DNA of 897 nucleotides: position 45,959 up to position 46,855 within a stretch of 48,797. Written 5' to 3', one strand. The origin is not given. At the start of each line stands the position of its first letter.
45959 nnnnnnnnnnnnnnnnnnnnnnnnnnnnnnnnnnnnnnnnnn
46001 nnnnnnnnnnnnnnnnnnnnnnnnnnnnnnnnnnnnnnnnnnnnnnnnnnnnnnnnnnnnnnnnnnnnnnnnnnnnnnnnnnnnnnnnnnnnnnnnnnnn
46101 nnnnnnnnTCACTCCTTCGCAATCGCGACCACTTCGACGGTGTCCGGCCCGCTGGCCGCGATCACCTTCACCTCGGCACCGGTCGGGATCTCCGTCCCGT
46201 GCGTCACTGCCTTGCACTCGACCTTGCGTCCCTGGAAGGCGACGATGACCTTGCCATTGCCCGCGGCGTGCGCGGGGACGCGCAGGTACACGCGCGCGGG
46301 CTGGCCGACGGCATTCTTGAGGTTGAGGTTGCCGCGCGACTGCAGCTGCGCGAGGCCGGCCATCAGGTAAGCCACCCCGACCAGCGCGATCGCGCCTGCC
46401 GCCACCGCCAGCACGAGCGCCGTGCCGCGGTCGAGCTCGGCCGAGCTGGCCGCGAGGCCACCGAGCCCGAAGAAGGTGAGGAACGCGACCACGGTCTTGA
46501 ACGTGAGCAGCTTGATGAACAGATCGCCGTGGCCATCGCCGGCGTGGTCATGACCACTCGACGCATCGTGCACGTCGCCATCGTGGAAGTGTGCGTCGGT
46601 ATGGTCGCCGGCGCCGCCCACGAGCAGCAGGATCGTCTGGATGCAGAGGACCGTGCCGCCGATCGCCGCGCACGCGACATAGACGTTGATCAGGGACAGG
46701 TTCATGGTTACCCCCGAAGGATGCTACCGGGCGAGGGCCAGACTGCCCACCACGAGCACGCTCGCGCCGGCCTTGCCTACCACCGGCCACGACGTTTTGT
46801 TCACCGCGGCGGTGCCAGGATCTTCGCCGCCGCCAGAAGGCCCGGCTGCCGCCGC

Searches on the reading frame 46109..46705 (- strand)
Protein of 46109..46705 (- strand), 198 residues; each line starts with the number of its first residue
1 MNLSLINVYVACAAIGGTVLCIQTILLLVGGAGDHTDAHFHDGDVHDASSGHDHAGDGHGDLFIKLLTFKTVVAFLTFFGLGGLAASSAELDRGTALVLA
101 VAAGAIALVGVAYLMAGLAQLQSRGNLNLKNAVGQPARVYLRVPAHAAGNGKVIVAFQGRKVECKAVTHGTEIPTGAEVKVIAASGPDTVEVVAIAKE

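Call 8: search_protein_families(library=pfam, proteins=[window:46109-46705:-], max_evalue=0.001)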
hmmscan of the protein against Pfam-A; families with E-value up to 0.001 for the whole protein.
window:46109-46705:- (198 aa): 0 families

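Call 77: search_protein_families(library=pfam, proteins=[window:46109-46705:-], max_evalue=0.05)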
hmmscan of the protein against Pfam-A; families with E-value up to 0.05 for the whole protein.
window:46109-46705:- (198 aa): 1 family
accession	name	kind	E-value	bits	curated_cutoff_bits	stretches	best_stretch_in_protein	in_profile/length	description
PF01957.25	NfeD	-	0.023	15.3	29.1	1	133-186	5-50/57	NfeD-like C-terminal, partner-binding domain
